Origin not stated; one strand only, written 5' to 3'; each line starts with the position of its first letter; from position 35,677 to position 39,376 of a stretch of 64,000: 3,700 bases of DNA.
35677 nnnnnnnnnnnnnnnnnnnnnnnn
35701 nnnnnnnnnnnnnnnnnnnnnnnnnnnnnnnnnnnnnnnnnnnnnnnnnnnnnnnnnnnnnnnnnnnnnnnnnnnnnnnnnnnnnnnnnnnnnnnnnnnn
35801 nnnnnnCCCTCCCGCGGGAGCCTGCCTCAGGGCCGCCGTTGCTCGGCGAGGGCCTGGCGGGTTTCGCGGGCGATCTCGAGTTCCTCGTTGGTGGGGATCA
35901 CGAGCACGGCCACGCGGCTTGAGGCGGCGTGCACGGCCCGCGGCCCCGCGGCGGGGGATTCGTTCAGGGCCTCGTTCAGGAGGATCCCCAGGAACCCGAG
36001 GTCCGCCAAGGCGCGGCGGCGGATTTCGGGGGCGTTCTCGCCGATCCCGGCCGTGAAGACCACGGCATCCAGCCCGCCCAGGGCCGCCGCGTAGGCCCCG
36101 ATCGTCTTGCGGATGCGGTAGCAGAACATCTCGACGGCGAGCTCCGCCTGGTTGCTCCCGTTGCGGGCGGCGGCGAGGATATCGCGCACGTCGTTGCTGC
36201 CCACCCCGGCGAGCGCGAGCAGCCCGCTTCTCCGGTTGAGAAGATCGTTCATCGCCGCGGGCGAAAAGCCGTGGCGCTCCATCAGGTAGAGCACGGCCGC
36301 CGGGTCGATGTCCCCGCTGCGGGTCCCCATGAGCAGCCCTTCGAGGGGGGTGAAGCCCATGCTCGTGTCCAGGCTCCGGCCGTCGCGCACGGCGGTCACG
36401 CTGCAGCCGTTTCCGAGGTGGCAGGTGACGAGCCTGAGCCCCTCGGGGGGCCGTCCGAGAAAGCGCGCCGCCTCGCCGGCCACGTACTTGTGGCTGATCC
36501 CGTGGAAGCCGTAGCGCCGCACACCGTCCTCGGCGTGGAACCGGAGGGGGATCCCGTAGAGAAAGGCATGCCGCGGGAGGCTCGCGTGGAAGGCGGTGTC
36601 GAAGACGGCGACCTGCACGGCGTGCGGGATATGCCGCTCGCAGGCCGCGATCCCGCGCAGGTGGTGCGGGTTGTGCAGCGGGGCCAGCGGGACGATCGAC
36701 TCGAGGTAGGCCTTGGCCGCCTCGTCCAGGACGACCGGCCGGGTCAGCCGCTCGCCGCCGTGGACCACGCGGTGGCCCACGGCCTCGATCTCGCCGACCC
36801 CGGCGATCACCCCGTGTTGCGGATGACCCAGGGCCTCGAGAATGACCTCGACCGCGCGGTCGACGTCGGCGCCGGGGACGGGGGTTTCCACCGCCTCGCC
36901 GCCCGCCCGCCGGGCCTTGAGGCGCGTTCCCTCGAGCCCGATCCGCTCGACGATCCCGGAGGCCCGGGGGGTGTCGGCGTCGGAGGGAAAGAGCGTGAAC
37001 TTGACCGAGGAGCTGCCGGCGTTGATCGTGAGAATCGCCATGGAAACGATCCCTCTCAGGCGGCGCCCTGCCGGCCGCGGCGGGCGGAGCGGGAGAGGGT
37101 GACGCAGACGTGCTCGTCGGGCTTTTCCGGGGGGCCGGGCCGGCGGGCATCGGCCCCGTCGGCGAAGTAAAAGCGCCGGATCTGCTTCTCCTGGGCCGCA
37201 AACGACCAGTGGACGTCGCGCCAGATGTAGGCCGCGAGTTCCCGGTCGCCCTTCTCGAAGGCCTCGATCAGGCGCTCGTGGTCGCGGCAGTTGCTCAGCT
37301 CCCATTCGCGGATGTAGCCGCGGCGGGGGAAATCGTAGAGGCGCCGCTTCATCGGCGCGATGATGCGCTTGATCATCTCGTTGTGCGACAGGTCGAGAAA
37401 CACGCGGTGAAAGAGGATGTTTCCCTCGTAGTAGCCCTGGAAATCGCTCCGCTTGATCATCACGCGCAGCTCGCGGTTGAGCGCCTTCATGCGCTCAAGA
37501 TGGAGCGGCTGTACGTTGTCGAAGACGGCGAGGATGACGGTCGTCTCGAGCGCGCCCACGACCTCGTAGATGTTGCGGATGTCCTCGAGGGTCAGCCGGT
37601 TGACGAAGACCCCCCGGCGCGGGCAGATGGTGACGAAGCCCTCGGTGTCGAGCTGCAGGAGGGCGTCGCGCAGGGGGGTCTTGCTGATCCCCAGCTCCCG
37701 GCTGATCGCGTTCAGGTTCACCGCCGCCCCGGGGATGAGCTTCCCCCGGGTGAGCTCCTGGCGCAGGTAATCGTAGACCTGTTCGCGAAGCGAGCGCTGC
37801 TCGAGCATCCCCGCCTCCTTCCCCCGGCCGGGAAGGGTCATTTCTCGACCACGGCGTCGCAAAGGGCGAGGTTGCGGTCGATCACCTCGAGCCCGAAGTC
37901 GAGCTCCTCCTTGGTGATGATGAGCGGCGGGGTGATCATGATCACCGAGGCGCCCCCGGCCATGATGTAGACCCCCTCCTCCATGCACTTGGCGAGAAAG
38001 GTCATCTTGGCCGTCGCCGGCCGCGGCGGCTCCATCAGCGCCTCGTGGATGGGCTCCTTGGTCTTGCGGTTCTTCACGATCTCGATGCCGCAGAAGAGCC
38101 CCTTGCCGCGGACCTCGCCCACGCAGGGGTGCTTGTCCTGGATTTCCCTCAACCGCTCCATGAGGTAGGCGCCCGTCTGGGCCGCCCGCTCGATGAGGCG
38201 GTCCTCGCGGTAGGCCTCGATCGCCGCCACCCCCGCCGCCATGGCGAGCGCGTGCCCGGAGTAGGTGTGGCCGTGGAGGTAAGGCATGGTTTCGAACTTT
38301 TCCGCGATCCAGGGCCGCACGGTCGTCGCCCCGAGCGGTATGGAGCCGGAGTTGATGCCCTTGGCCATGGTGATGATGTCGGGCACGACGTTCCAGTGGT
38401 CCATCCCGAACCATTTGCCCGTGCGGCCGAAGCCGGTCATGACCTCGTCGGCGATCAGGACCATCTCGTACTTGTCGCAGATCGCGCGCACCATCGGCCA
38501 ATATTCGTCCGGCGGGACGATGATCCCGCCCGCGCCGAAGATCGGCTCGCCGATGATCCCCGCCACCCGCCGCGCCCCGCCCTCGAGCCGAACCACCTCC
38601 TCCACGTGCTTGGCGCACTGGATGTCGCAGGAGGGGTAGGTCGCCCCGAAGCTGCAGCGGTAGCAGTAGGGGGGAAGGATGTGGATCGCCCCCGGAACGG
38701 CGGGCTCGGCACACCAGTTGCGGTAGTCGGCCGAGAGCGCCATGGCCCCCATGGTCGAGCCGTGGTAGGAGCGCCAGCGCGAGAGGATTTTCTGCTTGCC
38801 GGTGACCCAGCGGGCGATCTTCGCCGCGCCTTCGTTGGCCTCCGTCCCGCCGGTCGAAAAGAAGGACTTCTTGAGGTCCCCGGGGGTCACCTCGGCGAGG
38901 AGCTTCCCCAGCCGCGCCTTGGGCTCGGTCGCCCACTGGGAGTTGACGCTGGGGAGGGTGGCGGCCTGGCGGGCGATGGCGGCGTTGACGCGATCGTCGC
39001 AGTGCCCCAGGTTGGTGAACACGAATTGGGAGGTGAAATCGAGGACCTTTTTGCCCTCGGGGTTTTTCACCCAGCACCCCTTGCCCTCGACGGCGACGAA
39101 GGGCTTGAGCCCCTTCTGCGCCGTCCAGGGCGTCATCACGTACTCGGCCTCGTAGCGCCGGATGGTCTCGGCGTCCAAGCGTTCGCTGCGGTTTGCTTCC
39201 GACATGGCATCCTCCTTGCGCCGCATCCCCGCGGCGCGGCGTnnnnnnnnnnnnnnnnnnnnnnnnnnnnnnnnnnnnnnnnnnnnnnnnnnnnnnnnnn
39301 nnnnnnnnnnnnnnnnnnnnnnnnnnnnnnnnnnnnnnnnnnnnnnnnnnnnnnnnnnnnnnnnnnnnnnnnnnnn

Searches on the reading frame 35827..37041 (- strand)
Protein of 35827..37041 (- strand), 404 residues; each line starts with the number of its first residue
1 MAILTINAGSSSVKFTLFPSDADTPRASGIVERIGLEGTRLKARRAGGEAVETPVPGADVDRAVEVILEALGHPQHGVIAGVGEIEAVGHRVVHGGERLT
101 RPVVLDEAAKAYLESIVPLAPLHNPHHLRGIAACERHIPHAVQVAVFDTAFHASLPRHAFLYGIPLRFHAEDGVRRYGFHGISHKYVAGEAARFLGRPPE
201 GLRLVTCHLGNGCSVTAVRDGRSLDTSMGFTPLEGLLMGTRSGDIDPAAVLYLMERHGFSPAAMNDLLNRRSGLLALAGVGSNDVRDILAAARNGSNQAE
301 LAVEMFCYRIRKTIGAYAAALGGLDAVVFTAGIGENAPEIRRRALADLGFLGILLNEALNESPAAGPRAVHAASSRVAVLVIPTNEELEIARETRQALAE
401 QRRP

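Call 7: search_protein_families(library=pfam, proteins=[window:35827-37041:-])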
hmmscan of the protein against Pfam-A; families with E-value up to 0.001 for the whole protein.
window:35827-37041:- (404 aa): 1 family
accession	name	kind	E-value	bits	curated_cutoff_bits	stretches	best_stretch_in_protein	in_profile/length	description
PF00871.23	Acetate_kinase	-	3.1e-139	464.5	22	1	3-392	2-392/392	Acetokinase family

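Call 76: search_protein_families(library=ncbifam, proteins=[window:35827-37041:-], max_evalue=1e-10)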
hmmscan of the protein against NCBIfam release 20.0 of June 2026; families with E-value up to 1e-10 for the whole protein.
window:35827-37041:- (404 aa): 8 families
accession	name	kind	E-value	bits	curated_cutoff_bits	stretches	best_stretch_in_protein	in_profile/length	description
TIGR00016.1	ackA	subfamily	3.6e-138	460.7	293.4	1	2-395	5-401/405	acetate/propionate family kinase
NF009063.0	PRK12397.1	equivalog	9.8e-121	403.2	659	1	2-399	4-395/404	acetate/propionate family kinase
NF009045.0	PRK12379.1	equivalog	1.9e-106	356.3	580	1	3-393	7-388/402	propionate kinase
NF009099.0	PRK12440.1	equivalog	3.5e-103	345.6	693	1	3-394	6-393/397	acetate/propionate family kinase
NF005520.0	PRK07157.1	equivalog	1.4e-102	343.8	561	1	2-396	4-396/400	acetate kinase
NF005462.0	PRK07058.1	equivalog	1.3e-100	337.2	486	1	3-401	6-393/396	acetate/propionate family kinase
NF002834.0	PRK03011.1-5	subfamily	2.7e-30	105.7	222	1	175-337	150-310/357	butyrate kinase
TIGR02707.1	butyr_kinase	equivalog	6.4e-23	81.3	289.1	1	175-337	147-307/351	butyrate kinase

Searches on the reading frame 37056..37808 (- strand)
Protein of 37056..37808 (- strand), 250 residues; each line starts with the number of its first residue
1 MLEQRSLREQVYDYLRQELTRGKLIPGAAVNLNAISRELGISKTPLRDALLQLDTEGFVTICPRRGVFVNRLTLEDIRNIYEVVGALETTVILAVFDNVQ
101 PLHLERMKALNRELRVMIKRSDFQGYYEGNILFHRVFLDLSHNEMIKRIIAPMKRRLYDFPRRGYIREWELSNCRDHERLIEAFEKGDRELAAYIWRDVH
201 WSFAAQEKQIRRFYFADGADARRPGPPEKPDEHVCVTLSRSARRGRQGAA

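Call 7: search_protein_families(library=pfam, proteins=[window:37056-37808:-])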
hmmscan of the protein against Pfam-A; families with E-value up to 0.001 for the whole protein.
window:37056-37808:- (250 aa): 2 families
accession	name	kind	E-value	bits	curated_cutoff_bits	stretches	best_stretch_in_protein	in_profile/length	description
PF07729.17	FCD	-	2.3e-18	67.2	24.3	1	80-197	2-120/125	FCD domain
PF00392.27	GntR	-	1.7e-14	53.6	27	1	8-69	2-64/64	Bacterial regulatory proteins, gntR family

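Call 76: search_protein_families(library=ncbifam, proteins=[window:37056-37808:-], max_evalue=1e-10)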
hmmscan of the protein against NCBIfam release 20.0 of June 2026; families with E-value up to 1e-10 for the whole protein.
window:37056-37808:- (250 aa): 2 families
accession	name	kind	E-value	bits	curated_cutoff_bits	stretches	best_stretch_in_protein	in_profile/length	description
TIGR03338.1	phnR_burk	equivalog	6.6e-25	88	271.5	1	1-198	6-204/212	phosphonate utilization associated transcriptional regulator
NF008504.0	PRK11414.1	equivalog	3.3e-14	53.1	225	1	6-143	11-148/221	GntR family transcriptional regulator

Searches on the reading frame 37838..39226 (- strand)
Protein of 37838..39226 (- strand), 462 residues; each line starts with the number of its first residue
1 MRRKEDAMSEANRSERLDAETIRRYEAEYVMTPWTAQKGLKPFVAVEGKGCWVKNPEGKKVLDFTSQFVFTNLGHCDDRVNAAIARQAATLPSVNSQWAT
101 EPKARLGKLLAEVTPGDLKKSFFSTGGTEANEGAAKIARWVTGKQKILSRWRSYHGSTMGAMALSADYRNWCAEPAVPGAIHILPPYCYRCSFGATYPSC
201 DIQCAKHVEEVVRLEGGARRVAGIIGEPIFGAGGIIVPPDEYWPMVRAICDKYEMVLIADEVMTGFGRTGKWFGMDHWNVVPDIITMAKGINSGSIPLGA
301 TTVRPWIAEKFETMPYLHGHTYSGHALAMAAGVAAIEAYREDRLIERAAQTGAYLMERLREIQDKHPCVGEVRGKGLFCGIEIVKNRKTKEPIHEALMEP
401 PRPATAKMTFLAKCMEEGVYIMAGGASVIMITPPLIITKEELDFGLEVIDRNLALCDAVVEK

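Call 7: search_protein_families(library=pfam, proteins=[window:37838-39226:-])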
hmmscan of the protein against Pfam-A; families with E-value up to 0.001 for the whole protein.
window:37838-39226:- (462 aa): 1 family
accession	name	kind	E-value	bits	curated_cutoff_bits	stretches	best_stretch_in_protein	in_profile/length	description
PF00202.27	Aminotran_3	-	7.2e-101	338.2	30.5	1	42-451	10-401/403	Aminotransferase class-III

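Call 10: search_protein_families(library=ncbifam, proteins=[window:37838-39226:-])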
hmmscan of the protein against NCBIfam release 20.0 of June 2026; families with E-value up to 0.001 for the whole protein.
window:37838-39226:- (462 aa): 69 families (the best 25 are shown)
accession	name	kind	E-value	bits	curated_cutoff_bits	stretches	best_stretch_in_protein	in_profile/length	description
NF004718.0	PRK06062.1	subfamily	2.4e-143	478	472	1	12-459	9-452/454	hypothetical protein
NF005683.0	PRK07481.1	subfamily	5.2e-102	342.1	575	1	32-455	16-449/453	hypothetical protein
NF005993.0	PRK08117.1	subfamily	7.2e-102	341.2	574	1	28-454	13-428/433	aspartate aminotransferase family protein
NF004426.0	PRK05769.1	equivalog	1.2e-101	340.6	552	1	22-453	20-437/441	acetyl ornithine aminotransferase family protein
NF005812.0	PRK07678.1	subfamily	9.7e-101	337.6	488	1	23-453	11-447/451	aminotransferase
NF005375.0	PRK06917.1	equivalog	2.9e-100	336.1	535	1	42-451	16-434/448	aspartate aminotransferase family protein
NF006228.0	PRK08360.1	equivalog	8.2e-100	334.5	608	1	22-454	7-425/443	aspartate aminotransferase family protein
NF005682.0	PRK07480.1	subfamily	6.1e-98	328.5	510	1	16-457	7-453/459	aminotransferase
NF005102.0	PRK06541.1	equivalog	5.3e-96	321.9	574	1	36-452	29-452/460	aspartate aminotransferase family protein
NF049939.1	HyAminethphonNHLyPbfA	equivalog_domain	8.8e-88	294.7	525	1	47-453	49-439/442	(R)-1-hydroxy-2-aminoethylphosphonate ammonia-lyase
NF005447.0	PRK07036.1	equivalog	2e-85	287.2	618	1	17-453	8-452/468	aminotransferase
NF004755.0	PRK06082.1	equivalog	8.5e-85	284.9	467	1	47-454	60-450/459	aspartate aminotransferase family protein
NF005685.0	PRK07483.1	equivalog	2.3e-84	283.8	485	1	42-449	13-431/444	aspartate aminotransferase family protein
NF004767.0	PRK06105.1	subfamily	7e-84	282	517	1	37-458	26-452/460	aminotransferase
NF045634.1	LeuMetRace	equivalog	2.6e-83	280.1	800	1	20-453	5-424/432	leucine/methionine racemase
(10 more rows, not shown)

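Call 20: search_solved_structures(query=window:37838-39226:-, max_evalue=1e-30)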
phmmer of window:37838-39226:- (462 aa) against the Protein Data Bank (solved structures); distinct sequences matched with E-value up to 1e-30: 142 (the best 60 are shown).
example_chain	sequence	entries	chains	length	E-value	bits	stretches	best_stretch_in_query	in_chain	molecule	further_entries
6jix_B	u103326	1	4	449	2.9e-88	300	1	14-457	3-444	taurine:2-oxoglutarate aminotransferase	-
6io1_A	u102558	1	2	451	3.2e-83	283.4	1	41-447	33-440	Aminotransferase, class III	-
6s54_A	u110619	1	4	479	1.3e-79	271.5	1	13-452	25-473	Aspartate aminotransferase family protein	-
3n5m_A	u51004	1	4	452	1.4e-77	264.8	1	42-446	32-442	Adenosylmethionine-8-amino-7-oxononanoate aminotransferase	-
5ti8_A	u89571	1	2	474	5.2e-77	262.9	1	28-446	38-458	Aminotransferase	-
6hx9_B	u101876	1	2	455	2.1e-74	254.3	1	27-448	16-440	Aspartate aminotransferase family protein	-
9j4z_A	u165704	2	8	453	5.2e-74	253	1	27-448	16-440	Polyamine:pyruvate transaminase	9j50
7ypm_A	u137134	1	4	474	9.7e-73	248.8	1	45-456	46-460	Aspartate aminotransferase family protein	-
7ypn_B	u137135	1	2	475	1.4e-72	248.2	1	45-456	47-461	Aspartate aminotransferase family protein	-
6snu_A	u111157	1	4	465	1.3e-71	245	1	25-453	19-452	Aspartate aminotransferase family protein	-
7q9x_AAA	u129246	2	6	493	2.4e-71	244.2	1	23-453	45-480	Probable aminotransferase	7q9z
6s4g_A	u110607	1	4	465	2.6e-71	244.1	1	25-453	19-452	Probable aminotransferase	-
4a6r_A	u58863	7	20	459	2.8e-71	244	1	26-453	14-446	OMEGA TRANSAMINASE | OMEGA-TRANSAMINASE | AMINOTRANSFERASE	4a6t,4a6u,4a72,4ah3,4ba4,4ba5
3hmu_A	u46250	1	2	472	1.7e-70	241.4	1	21-462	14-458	Aminotransferase, class III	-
7qyg_A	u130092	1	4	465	4.2e-70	240.1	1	23-448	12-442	Aminotransferase TR2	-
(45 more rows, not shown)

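Call 22: find_related_loci(query=window:37838-39226:-, collection=genome_contigs, flank=10000)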
Query window:37838-39226:- (462 aa) in genome_contigs; peptide patterns used: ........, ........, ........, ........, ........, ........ (x = any residue, [..] = any of these).
40 stretches matched a pattern; 18 encode a relative of the query (tblastn E <= 1e-3); 15 distinct loci.
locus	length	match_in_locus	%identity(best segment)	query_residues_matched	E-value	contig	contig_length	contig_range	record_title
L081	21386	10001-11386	95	1-462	0e+0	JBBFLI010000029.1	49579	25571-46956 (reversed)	MAG: Desulfobacterales bacterium isolate Uz-U4-21 NODE_29_length_49579_cov_8.743202, whole genome shotgun sequence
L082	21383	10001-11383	94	2-462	0e+0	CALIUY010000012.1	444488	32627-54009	MAG: uncultured Desulfobacterales bacterium isolate R1_Bin_MAXBIN__047_sub_1 genome assembly, contig: c_000000431516_par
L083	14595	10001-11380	95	3-462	0e+0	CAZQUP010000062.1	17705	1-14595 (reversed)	MAG TPA_asm: uncultured Desulfatibacillum sp. isolate SRP290908_co1_394 genome assembly, contig: NODE_4287_length_17705_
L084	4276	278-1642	84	8-462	0e+0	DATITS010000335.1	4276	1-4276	MAG TPA_asm: Desulfobacterales bacterium isolate SMAG_U15961 k141_1034187, whole genome shotgun sequence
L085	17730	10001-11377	85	8-462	0e+0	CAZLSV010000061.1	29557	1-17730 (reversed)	MAG TPA_asm: uncultured Desulfatibacillum sp. isolate binchicken_co266_254 genome assembly, contig: NODE_2659_length_295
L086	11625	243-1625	84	2-462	0e+0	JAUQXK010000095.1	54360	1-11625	MAG: Desulfobacterales bacterium isolate BIN27 contig_148886, whole genome shotgun sequence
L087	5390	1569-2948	82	3-462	0e+0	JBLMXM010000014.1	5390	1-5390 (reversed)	MAG: Hyphomicrobiales bacterium isolate MAG256 PRJNA957066_bin37_renamed_13, whole genome shotgun sequence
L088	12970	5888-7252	85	8-462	0e+0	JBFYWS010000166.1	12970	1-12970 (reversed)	MAG: Desulfobacteraceae bacterium isolate PPR_0356 k121_1836595, whole genome shotgun sequence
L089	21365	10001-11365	79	8-462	0e+0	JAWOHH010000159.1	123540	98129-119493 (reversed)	MAG: Desulfobacterales bacterium isolate CWP4-2.bin.27 k191_1582884, whole genome shotgun sequence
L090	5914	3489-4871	76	1-462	0e+0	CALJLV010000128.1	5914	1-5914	MAG TPA_asm: uncultured Desulfobacteraceae bacterium isolate SRR6007445_bin.131_CONCOCT_v1.1_MAG genome assembly, contig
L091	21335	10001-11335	70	14-458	0e+0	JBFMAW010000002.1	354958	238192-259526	MAG: Thermodesulfobacteriota bacterium isolate MAG148 MAG148_2, whole genome shotgun sequence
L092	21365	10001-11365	85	8-462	0e+0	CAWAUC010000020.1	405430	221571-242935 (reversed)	MAG: uncultured delta proteobacterium isolate MFD02416.bin.1.144 genome assembly, contig: contig_53477, whole genome sho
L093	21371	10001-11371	83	3-462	0e+0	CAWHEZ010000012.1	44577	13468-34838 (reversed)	MAG: uncultured delta proteobacterium isolate MFD00905.bin.2.117 genome assembly, contig: contig_24582, whole genome sho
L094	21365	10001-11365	85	8-462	0e+0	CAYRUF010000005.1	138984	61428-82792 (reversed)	MAG TPA_asm: uncultured Desulfatibacillum sp. isolate binchicken_co107_359 genome assembly, contig: NODE_236_length_1389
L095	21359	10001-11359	41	3-457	2e-117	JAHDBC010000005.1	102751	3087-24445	MAG: Planktomarina sp. isolate MAG-101 RZ_558, whole genome shotgun sequence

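Call 28: find_homologous_proteins(query=window:37838-39226:-, max_evalue=1e-40)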
Query window:37838-39226:- (462 aa): 7813 proteins with E <= 1e-40 among 8000 candidates; the best 120 are listed.
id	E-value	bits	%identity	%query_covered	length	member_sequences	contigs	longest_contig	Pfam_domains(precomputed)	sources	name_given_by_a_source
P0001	0.0e+0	1028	96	98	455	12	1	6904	PF00202.28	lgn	-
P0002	6.5e-277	937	85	98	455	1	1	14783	PF00202.28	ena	-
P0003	5.0e-276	934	85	98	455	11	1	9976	PF00202.28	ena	-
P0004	1.2e-275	933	85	98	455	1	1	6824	PF00202.28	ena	-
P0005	4.4e-275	931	84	98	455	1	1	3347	PF00202.28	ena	-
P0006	7.8e-275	930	85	98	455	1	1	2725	PF00202.28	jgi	-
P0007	1.3e-274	929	84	98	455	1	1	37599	PF00202.28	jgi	jgi:taurine--2-oxoglutarate transaminase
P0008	5.0e-274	927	85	98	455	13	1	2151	PF00202.28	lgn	-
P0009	1.2e-273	926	84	98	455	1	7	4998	PF00202.28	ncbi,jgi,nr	ncbi:MAG: aspartate aminotransferase family protein [Deltaproteobacteria bacterium]|nr:MAG: aspartat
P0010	1.3e-273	926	84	98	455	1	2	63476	PF00202.28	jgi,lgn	jgi:taurine--2-oxoglutarate transaminase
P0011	1.7e-273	926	85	98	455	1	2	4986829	PF00202.28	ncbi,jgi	-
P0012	2.9e-273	925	84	98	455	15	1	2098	PF00202.28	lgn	-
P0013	3.1e-273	925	85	98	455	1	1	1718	PF00202.28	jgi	jgi:taurine---2-oxoglutarate transaminase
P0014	3.6e-273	925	84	98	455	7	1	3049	PF00202.28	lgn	-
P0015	3.7e-273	925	84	98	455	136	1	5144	PF00202.28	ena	-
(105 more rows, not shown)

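Call 30: search_solved_structures(query=window:37838-39226:-, max_evalue=1e-82, show_alignments=1)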
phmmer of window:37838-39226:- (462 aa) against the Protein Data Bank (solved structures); distinct sequences matched with E-value up to 1e-82: 2.
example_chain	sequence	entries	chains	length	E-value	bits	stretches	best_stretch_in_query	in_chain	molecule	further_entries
6jix_B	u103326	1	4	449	2.9e-88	300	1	14-457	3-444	taurine:2-oxoglutarate aminotransferase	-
6io1_A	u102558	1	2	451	3.2e-83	283.4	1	41-447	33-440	Aminotransferase, class III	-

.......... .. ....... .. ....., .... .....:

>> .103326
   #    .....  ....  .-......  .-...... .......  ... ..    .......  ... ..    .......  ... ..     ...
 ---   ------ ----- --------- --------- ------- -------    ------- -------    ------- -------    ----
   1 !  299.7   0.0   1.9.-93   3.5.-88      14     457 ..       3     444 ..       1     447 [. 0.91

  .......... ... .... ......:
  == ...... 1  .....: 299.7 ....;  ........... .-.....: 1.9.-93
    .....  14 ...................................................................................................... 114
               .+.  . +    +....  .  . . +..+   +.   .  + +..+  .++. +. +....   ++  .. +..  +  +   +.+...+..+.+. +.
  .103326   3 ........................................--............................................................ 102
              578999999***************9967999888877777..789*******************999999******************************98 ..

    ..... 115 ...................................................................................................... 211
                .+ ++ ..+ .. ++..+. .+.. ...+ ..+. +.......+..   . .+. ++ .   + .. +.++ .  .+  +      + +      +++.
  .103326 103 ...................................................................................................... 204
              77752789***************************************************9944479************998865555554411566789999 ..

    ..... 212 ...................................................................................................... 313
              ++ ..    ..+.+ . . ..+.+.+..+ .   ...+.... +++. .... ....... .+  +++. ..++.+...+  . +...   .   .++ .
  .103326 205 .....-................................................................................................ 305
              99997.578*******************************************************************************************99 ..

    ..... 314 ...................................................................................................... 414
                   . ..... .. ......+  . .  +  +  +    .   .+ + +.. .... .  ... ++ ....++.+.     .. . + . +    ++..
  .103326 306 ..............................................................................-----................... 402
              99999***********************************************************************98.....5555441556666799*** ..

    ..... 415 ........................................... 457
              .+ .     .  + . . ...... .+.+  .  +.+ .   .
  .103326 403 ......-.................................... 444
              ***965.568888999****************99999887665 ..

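Call 74: search_protein_families(library=ncbifam, proteins=[L095:7763-8869:+, L095:11368-12471:+, L095:12487-13695:+], max_evalue=1e-20)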
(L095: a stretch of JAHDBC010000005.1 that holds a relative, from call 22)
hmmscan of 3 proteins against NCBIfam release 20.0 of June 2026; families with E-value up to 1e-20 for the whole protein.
L095:7763-8869:+ (368 aa): 3 families
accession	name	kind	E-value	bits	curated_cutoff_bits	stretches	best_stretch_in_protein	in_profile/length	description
NF043002.1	HProlDhtase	equivalog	5.9e-120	400.5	500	1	1-364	1-364/366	cis-3-hydroxy-L-proline dehydratase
TIGR02534.1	mucon_cyclo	subfamily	9.7e-30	103.8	334.95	1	35-355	31-358/368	muconate/chloromuconate family cycloisomerase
NF047820.1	TalGalacDh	equivalog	6.1e-21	74.7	500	1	36-352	41-354/371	L-talarate/galactarate dehydratase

L095:11368-12471:+ (367 aa): 3 families
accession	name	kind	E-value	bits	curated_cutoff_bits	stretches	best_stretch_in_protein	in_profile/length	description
NF043002.1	HProlDhtase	equivalog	1.4e-96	323.6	500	1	1-365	1-365/366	cis-3-hydroxy-L-proline dehydratase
TIGR02534.1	mucon_cyclo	subfamily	4.2e-29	101.7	334.95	1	23-359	22-362/368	muconate/chloromuconate family cycloisomerase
NF042940.1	racemase_DgcA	equivalog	2.7e-22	79.4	400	1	28-309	21-286/323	N-acetyl-D-Glu racemase DgcA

L095:12487-13695:+ (402 aa): 2 families
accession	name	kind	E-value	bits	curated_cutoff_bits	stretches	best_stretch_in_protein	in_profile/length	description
NF041176.1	GlyK_Thmprot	equivalog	1.7e-51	175.8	550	1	7-400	7-395/397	glycerate 2-kinase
NF040791.1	gly_kin_Thpl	equivalog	6.4e-49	167.3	670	2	290-396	311-407/410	glycerate 2-kinase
